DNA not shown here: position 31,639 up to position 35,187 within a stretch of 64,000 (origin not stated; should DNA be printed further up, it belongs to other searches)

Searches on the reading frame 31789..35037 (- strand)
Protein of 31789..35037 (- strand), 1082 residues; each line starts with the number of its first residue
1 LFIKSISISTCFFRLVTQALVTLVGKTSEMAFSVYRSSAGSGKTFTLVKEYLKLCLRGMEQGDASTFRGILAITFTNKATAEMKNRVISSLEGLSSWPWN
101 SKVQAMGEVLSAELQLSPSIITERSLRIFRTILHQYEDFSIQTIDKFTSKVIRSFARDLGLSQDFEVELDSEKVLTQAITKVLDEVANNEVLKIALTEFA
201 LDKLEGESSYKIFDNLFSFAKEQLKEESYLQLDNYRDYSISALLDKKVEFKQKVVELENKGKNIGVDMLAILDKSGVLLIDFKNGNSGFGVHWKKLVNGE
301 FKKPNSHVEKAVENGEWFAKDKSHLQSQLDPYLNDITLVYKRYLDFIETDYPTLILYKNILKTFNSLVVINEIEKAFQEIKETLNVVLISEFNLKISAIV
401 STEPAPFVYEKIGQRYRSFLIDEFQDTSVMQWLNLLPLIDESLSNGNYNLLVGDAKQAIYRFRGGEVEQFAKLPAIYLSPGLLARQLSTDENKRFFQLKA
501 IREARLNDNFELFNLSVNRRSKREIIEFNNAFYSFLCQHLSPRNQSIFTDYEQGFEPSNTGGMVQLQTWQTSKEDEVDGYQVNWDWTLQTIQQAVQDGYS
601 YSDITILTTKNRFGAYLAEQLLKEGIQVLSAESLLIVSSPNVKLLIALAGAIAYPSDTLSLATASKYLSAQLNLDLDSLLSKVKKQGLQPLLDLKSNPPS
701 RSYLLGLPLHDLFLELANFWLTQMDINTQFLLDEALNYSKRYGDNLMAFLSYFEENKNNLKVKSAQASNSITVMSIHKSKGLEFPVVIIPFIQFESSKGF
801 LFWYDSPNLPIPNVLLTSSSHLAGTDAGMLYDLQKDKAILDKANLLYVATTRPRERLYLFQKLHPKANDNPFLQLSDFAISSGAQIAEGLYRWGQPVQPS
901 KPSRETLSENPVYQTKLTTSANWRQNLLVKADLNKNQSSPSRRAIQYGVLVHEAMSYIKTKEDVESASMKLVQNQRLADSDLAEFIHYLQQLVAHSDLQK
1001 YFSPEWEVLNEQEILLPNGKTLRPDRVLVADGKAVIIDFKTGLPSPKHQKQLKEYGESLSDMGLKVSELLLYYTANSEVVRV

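Call 11: search_protein_families(library=pfam, proteins=[window:31789-35037:-])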
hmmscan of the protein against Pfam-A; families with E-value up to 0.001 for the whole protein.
window:31789-35037:- (1082 aa): 5 families
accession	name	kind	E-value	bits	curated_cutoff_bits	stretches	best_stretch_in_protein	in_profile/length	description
PF00580.27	UvrD-helicase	-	1.5e-34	120.4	23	1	37-473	20-266/271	UvrD/REP helicase N-terminal domain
PF13361.12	UvrD_C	-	5.7e-20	72.5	25.6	2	737-859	253-345/350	UvrD-like helicase C-terminal domain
PF13245.12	AAA_19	-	3.1e-10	40.8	25.1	0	412-463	87-134/134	AAA domain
PF13538.12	UvrD_C_2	-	2.2e-09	37.5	27.4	1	771-792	2-23/52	UvrD-like helicase C-terminal domain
PF12705.13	PDDEXK_1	-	0.00039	20.9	22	0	937-1054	28-158/247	PD-(D/E)XK nuclease superfamily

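Call 77: find_homologous_proteins(query=window:31789-35037:-, max_evalue=1e-100)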
Query window:31789-35037:- (1082 aa): 5223 proteins with E <= 1e-100 among 8000 candidates; the best 120 are listed.
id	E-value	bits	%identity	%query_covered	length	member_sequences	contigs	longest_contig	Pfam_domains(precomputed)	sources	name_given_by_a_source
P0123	0.0e+0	2331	100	97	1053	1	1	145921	PF13538.13,PF13361.13,PF13245.13,PF00580.28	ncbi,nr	ncbi:MAG: UvrD-helicase domain-containing protein [Bacteroidia bacterium]|nr:UvrD-helicase domain-co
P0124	0.0e+0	1285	57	97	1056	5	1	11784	PF13538.13,PF13361.13,PF13245.13,PF00580.28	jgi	jgi:ATP-dependent exoDNAse (exonuclease V) beta subunit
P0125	0.0e+0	1275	56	97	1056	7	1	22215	PF13538.13,PF13361.13,PF13245.13,PF00580.28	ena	-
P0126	0.0e+0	1243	55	97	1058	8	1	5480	PF13538.13,PF13361.13,PF13245.13,PF00580.28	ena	-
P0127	0.0e+0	1064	49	97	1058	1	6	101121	PF13538.13,PF13361.13,PF13245.13,PF00580.28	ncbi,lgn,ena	-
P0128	9.4e-194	664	37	97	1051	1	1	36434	PF13538.13,PF13361.13,PF13245.13,PF00580.28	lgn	-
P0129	1.9e-191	657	37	97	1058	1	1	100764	PF13538.13,PF13361.13,PF13245.13,PF00580.28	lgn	-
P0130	9.7e-188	644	38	96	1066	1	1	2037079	PF13538.13,PF13361.13,PF13245.13,PF00580.28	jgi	jgi:ATP-dependent exoDNAse (exonuclease V) beta subunit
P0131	2.2e-187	643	37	97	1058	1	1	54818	PF13538.13,PF13361.13,PF13245.13,PF00580.28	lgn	-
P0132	2.2e-187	643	37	97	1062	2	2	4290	PF13538.13,PF12705.14,PF13361.13,PF13245.13,PF00580.28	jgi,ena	-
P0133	3.3e-187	643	36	97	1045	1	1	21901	PF13538.13,PF13361.13,PF13245.13,PF00580.28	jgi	-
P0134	8.8e-187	641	36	98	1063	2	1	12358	PF13538.13,PF12705.14,PF13361.13,PF13245.13,PF00580.28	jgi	-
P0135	4.0e-185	636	37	97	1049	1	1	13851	PF13538.13,PF13361.13,PF13245.13,PF00580.28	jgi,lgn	-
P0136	1.1e-184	634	36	97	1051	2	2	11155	PF13538.13,PF12705.14,PF13361.13,PF13245.13,PF00580.28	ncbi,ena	-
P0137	4.5e-184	632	37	97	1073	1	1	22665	PF13538.13,PF13361.13,PF13245.13,PF00580.28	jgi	-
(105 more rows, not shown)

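Call 78: find_encoding_contigs(protein=P0125, flank=10000, max_places=2)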
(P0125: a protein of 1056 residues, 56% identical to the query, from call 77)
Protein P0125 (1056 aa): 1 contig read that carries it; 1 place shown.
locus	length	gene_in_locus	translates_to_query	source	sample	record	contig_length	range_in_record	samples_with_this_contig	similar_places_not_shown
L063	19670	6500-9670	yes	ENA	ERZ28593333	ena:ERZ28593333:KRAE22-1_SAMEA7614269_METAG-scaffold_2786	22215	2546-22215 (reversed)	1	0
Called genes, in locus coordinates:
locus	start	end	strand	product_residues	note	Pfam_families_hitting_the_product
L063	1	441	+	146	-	?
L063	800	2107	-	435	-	PF22778:VCPO_2nd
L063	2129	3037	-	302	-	-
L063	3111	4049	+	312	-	-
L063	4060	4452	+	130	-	-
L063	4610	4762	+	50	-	-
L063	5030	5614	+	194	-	PF04367:DUF502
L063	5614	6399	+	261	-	PF09674:DUF2400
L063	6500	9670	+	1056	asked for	PF00580:UvrD-helicase, PF13245:AAA_19 (faint), PF13361:UvrD_C, PF13538:UvrD_C_2 (faint)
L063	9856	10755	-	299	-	PF14486:DUF4432 (weak)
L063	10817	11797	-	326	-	PF00034:Cytochrom_C (weak)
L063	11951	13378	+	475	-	PF01943:Polysacc_synt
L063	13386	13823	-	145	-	PF00355:Rieske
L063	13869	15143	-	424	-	PF00579:tRNA-synt_1b, PF22421:SYY_C-terminal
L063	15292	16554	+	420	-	PF28541:DUF8433, PF00119:ATP-synt_A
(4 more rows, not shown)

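Call 79: find_encoding_contigs(protein=P0124, flank=10000, max_places=2)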
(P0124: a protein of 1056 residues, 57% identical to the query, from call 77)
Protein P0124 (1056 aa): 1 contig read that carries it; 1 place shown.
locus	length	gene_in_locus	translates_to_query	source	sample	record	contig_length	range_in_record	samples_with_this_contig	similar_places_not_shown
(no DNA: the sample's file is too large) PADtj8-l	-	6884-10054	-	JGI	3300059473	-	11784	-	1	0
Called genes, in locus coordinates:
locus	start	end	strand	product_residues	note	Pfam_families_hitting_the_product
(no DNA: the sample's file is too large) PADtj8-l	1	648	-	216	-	?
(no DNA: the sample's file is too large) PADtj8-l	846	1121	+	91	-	PF13239:2TM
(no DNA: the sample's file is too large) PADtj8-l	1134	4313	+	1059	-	PF01433:Peptidase_M1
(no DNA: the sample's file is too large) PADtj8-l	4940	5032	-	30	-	-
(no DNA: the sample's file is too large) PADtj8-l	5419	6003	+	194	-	PF04367:DUF502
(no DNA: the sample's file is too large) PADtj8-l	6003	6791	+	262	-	PF09674:DUF2400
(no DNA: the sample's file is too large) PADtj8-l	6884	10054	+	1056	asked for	PF00580:UvrD-helicase, PF13245:AAA_19 (faint), PF13361:UvrD_C, PF13538:UvrD_C_2 (faint)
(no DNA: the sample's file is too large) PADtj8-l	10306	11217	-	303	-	PF14486:DUF4432 (weak)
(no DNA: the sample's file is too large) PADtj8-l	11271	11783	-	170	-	?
